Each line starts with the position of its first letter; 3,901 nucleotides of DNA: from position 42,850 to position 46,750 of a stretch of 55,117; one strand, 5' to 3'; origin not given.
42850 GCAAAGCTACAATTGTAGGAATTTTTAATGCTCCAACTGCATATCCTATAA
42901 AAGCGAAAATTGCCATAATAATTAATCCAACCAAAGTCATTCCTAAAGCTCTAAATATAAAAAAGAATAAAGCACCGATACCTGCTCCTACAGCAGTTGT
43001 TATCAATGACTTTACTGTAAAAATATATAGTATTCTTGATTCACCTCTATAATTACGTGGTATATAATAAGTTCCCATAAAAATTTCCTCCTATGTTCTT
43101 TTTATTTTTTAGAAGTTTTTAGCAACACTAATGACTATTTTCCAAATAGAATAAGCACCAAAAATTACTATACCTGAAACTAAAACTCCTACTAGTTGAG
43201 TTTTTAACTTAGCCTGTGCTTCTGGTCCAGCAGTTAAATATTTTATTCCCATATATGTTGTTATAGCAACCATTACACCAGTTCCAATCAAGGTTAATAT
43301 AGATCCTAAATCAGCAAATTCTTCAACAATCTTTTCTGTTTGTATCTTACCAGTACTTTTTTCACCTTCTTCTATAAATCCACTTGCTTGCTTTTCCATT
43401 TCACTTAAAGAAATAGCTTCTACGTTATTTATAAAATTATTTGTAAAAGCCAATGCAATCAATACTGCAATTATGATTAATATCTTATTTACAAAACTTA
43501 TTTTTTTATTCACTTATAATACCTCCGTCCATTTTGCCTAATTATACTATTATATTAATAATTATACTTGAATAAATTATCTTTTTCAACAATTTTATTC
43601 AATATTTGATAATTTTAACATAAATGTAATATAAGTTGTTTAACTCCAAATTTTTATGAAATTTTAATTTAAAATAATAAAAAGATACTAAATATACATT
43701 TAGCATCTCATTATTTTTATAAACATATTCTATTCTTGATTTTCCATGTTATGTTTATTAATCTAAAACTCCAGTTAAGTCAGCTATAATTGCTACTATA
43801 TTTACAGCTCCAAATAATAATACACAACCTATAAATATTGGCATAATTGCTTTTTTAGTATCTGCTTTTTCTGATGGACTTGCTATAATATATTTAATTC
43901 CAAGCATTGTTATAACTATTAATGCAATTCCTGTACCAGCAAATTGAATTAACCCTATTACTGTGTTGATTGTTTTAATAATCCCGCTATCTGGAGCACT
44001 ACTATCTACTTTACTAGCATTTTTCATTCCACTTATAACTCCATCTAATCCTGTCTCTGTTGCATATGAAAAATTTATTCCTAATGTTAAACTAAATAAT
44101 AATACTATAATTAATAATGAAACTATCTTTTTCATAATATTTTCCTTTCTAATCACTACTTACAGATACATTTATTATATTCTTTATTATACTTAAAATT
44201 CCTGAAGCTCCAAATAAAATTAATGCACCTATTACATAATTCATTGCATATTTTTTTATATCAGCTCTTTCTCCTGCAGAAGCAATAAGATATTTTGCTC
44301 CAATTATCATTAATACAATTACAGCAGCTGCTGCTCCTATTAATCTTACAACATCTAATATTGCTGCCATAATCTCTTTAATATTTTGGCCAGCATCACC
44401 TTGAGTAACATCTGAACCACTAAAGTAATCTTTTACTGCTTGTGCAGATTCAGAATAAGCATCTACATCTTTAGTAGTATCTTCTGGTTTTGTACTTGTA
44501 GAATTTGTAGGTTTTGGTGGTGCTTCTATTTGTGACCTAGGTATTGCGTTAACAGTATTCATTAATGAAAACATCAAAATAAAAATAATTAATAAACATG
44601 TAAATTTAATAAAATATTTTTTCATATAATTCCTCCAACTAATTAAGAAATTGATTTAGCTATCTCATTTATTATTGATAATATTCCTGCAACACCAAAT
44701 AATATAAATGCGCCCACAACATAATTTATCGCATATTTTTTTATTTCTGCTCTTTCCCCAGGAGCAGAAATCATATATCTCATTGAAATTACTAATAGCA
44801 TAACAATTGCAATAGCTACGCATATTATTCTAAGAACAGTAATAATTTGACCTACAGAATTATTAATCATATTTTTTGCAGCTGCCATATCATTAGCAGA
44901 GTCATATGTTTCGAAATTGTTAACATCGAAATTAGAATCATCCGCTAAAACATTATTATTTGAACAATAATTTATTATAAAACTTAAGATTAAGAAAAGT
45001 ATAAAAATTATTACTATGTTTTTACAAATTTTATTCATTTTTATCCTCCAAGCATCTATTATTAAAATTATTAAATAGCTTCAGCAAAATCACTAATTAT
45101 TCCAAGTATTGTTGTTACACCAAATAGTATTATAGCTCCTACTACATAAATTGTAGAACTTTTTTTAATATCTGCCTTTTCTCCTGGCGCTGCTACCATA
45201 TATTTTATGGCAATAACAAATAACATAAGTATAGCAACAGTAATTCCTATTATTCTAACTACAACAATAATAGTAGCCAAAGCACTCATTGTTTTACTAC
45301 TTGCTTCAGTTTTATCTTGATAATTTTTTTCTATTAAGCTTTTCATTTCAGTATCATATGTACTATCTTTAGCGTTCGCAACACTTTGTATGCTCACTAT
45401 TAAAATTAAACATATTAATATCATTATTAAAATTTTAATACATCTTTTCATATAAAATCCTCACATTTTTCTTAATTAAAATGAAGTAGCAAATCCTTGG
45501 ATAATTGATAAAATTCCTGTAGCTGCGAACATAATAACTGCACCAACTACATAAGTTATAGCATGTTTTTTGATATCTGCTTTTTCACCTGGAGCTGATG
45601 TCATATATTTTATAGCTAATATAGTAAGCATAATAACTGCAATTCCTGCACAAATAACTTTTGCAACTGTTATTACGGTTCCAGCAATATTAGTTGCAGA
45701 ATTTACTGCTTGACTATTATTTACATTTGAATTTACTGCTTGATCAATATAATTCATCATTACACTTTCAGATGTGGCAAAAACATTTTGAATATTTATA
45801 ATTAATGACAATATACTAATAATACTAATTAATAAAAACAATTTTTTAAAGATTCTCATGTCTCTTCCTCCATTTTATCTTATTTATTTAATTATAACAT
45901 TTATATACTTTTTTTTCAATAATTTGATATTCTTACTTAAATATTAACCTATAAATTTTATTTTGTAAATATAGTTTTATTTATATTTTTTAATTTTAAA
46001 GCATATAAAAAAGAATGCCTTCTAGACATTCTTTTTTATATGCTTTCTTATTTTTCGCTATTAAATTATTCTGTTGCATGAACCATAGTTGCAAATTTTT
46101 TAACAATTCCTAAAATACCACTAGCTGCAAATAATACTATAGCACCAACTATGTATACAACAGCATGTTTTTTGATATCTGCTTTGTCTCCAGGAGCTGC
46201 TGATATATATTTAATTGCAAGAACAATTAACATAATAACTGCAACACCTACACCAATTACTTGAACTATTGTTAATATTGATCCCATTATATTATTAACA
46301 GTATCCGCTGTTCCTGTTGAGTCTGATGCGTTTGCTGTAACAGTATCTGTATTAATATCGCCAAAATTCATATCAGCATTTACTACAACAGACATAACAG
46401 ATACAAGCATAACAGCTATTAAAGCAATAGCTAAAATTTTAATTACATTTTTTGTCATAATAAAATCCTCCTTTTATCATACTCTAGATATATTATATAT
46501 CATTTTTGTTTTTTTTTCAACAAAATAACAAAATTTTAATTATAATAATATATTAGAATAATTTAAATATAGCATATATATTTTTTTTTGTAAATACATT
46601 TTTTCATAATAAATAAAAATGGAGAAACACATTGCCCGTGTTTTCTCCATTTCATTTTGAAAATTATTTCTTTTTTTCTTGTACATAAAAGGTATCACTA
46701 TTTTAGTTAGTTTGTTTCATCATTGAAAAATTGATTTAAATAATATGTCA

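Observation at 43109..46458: Seven tandem VirB2-like pilin paralogs with a conserved TM-hairpin core and unalignable N-terminal mature regions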

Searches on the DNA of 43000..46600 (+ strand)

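Call 6: search_dna_similar(query=window:43000-46600:+, collection=plasmids, mode=near)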
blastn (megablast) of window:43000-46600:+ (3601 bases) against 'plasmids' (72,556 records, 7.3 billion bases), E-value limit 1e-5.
No match.

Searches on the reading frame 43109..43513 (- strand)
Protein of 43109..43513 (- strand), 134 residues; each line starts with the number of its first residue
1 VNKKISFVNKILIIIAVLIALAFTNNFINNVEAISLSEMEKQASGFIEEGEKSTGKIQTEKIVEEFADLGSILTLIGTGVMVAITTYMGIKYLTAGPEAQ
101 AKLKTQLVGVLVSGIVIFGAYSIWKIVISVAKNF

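Call 4: search_protein_families(library=pfam, proteins=[window:43109-43513:-], max_evalue=1)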
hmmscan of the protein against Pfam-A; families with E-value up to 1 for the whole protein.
window:43109-43513:- (134 aa): 5 families
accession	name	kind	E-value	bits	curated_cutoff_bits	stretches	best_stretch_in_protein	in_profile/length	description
PF18895.5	T4SS_pilin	-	2.4e-06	28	26.6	1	62-126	5-67/71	Type IV secretion system pilin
PF14897.12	EpsG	-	0.004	16.8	30.1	1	2-123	160-261/326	EpsG family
PF08285.16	DPM3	-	0.055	14.1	25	0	115-131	45-61/90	Dolichol-phosphate mannosyltransferase subunit 3 (DPM3)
PF12072.13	RNase_Y_N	-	0.056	13.3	32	1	11-64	4-57/201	RNase Y N-terminal region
PF04515.18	Choline_transpo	-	0.16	11.6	26.9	1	67-132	248-311/326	Plasma-membrane choline transporter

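Call 54: search_protein_families(library=ncbifam, proteins=[window:43109-43513:-], max_evalue=0.01)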
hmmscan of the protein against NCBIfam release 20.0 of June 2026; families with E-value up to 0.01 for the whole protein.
window:43109-43513:- (134 aa): 1 family
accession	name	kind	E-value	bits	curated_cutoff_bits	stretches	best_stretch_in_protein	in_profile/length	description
NF045849.1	ICE_MMCAP2_0565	equivalog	0.0024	17.5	40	1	69-130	17-79/80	Mbov_0395 family pilin-like conjugal transfer protein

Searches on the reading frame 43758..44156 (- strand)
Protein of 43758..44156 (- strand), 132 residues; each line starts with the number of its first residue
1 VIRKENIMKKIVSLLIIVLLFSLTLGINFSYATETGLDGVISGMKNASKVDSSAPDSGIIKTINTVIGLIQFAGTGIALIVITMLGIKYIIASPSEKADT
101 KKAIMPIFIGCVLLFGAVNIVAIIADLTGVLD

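Call 4: search_protein_families(library=pfam, proteins=[window:43758-44156:-], max_evalue=1)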
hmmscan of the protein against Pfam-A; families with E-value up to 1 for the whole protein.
window:43758-44156:- (132 aa): 5 families
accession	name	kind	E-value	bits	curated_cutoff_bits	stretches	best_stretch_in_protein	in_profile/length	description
PF04956.18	TrbC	-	3.6e-07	30.7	27.9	1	51-123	34-97/98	TrbC/VIRB2 pilin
PF18895.5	T4SS_pilin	-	2.9e-05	24.5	26.6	1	59-121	5-68/71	Type IV secretion system pilin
PF07214.17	DUF1418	-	0.0047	17.2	22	1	75-126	17-69/94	Protein of unknown function (DUF1418)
PF17073.10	SafA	-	0.16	12.4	27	1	7-31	15-39/66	Two-component-system connector protein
PF12725.13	DUF3810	-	0.77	9.5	28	0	59-119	9-72/311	Protein of unknown function (DUF3810)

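Call 54: search_protein_families(library=ncbifam, proteins=[window:43758-44156:-], max_evalue=0.01)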
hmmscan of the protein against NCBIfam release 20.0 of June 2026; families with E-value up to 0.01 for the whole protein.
window:43758-44156:- (132 aa): 2 families
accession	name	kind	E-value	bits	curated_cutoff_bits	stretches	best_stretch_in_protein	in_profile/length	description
NF045849.1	ICE_MMCAP2_0565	equivalog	0.0024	17.5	40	1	59-125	9-77/80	Mbov_0395 family pilin-like conjugal transfer protein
NF004924.0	PRK06281.1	equivalog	0.007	16.3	137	1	6-86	67-146/154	putative monovalent cation/H+ antiporter subunit B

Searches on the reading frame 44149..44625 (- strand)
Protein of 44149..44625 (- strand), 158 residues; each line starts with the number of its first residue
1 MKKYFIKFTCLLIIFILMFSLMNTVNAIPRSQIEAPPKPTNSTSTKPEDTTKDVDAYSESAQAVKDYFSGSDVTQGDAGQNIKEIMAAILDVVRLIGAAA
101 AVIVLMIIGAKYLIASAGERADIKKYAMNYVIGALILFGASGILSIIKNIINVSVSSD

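Call 4: search_protein_families(library=pfam, proteins=[window:44149-44625:-], max_evalue=1)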
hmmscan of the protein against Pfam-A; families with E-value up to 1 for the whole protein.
window:44149-44625:- (158 aa): 7 families
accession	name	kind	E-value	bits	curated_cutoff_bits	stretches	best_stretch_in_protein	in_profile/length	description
PF18895.5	T4SS_pilin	-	5e-08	33.3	26.6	1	80-147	3-71/71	Type IV secretion system pilin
PF04956.18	TrbC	-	9.9e-07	29.3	27.9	1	77-146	32-97/98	TrbC/VIRB2 pilin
PF06679.17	DUF1180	-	0.0077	17.1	27.7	1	10-114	8-114/167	Membrane protein FAM174-like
PF02322.20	Cyt_bd_oxida_II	-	0.013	15.4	35.6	1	66-142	134-206/302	Cytochrome bd terminal oxidase subunit II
PF04277.18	OAD_gamma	-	0.075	14.2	27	1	11-89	17-72/76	Oxaloacetate decarboxylase, gamma chain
PF02950.22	Conotoxin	-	0.095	14.1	25.1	1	7-48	2-40/75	Conotoxin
PF00214.24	Calc_CGRP_IAPP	-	0.22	12.4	22.3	1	4-48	2-47/131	Calcitonin / CGRP / IAPP family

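Call 54: search_protein_families(library=ncbifam, proteins=[window:44149-44625:-], max_evalue=0.01)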
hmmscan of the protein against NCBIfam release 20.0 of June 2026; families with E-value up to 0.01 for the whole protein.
window:44149-44625:- (158 aa): 1 family
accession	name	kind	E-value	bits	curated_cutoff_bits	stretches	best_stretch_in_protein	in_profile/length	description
NF045849.1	ICE_MMCAP2_0565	equivalog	0.0073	16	40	1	79-151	6-80/80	Mbov_0395 family pilin-like conjugal transfer protein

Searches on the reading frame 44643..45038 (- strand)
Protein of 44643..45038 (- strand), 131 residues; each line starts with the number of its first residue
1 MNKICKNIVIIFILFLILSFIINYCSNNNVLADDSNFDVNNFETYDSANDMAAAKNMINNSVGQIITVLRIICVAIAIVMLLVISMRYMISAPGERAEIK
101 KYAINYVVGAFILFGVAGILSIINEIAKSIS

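Call 4: search_protein_families(library=pfam, proteins=[window:44643-45038:-], max_evalue=1)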
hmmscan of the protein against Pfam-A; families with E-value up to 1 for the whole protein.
window:44643-45038:- (131 aa): 9 families
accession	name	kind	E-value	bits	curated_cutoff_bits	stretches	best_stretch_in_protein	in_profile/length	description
PF18895.5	T4SS_pilin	-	1.6e-07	31.7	26.6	1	63-123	10-71/71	Type IV secretion system pilin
PF03601.19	Cons_hypoth698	-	0.0097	15.3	24.5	1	7-118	146-256/304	Conserved hypothetical protein 698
PF06664.17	WLS-like_TM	-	0.041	13.6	28.3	1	10-121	114-210/247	Wntless-like, transmembrane domain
PF01312.24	Bac_export_2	-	0.043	13.5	24.4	1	8-129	30-141/335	FlhB HrpN YscU SpaS Family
PF15108.11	TMEM37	-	0.062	13.7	31.7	1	8-124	23-142/182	Voltage-dependent calcium channel gamma-like subunit protein family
PF02157.21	Man-6-P_recep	-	0.077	12.5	25.4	1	27-104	130-205/254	Mannose-6-phosphate receptor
PF15202.11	Adipogenin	-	0.13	12.8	27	0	71-96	20-46/79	Adipogenin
PF13800.11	Sigma_reg_N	-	0.14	12.9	26.3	1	6-36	14-44/91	Sigma factor regulator N-terminal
PF08058.16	NPCC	-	0.5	10.9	33.9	1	2-82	23-93/134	Nuclear pore complex component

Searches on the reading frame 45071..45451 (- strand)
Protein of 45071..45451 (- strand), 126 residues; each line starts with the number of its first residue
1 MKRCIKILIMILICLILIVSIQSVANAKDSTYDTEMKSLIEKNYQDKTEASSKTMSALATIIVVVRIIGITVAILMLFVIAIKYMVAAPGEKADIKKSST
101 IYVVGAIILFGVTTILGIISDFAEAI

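Call 4: search_protein_families(library=pfam, proteins=[window:45071-45451:-], max_evalue=1)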
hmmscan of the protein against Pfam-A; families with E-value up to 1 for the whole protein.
window:45071-45451:- (126 aa): 14 families
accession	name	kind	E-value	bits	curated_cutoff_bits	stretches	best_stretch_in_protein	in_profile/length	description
PF18895.5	T4SS_pilin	-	3.5e-06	27.4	26.6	1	58-119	9-71/71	Type IV secretion system pilin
PF04893.22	Yip1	-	9.2e-05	22.8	28.6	1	8-120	22-118/173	Yip1 domain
PF01080.22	Presenilin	-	0.00045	19.6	34.3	1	2-82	5-86/408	Presenilin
PF20990.2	DUF2207_C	-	0.0058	16.8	33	1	34-119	116-185/247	Predicted membrane protein (DUF2207) C-terminal domain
PF06664.17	WLS-like_TM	-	0.016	14.9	28.3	1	6-120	113-213/247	Wntless-like, transmembrane domain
PF06687.17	SUR7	-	0.019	15.1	29.6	1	41-118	84-154/201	SUR7/PalI family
PF07133.16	Merozoite_SPAM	-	0.036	14.6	27.5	1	26-62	114-149/176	Merozoite surface protein (SPAM)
PF00482.28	T2SSF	-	0.056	13.8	25.2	1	24-80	68-124/125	Type II secretion system (T2SS), protein F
PF13326.11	PSII_Pbs27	-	0.063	14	25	1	6-59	6-59/140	Photosystem II Pbs27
PF00335.26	Tetraspanin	-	0.098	12.7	32.1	1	7-59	81-135/225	Tetraspanin family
PF06143.16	Baculo_11_kDa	-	0.19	11.8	28.4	1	4-44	42-81/84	Baculovirus 11 kDa family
PF15183.11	MRAP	-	0.3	11.5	27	1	42-87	18-62/89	Melanocortin-2 receptor accessory protein family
PF07359.16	LEAP-2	-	0.34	11.2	27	1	3-30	2-29/77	Liver-expressed antimicrobial peptide 2 precursor (LEAP-2)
PF07314.17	Lit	-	0.81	10.1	24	1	7-52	2-43/176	Lipoprotein intramolecular transacylase Lit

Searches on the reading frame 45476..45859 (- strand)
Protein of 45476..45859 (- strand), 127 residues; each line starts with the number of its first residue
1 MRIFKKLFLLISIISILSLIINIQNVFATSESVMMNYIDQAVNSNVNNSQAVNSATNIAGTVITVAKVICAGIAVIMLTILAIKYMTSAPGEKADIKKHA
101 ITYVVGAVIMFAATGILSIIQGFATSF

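Call 4: search_protein_families(library=pfam, proteins=[window:45476-45859:-], max_evalue=1)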
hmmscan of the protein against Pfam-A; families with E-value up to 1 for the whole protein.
window:45476-45859:- (127 aa): 8 families
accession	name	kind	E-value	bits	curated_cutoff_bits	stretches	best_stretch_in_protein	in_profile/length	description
PF18895.5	T4SS_pilin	-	3.5e-08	33.8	26.6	1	52-120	2-71/71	Type IV secretion system pilin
PF04956.18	TrbC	-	0.0043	17.7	27.9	1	40-119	27-97/98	TrbC/VIRB2 pilin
PF17555.7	TssN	-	0.13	12.1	30.3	1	73-120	6-53/274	Type VI secretion system, TssN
PF11190.13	DUF2976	-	0.17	12.3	28.2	1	48-113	12-77/87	Protein of unknown function (DUF2976)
PF06664.17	WLS-like_TM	-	0.18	11.6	28.3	1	5-120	111-208/247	Wntless-like, transmembrane domain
PF22571.1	LiaI-LiaF-TM_PspC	-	0.42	10.8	27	1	6-87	36-107/142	PspC transmembrane region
PF21415.2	SMK1_alpha_su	-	0.6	10.5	27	1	105-124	28-47/62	SMK1 alpha subunit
PF11239.13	DUF3040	-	0.88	10.3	24.7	0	51-114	34-82/84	Protein of unknown function (DUF3040)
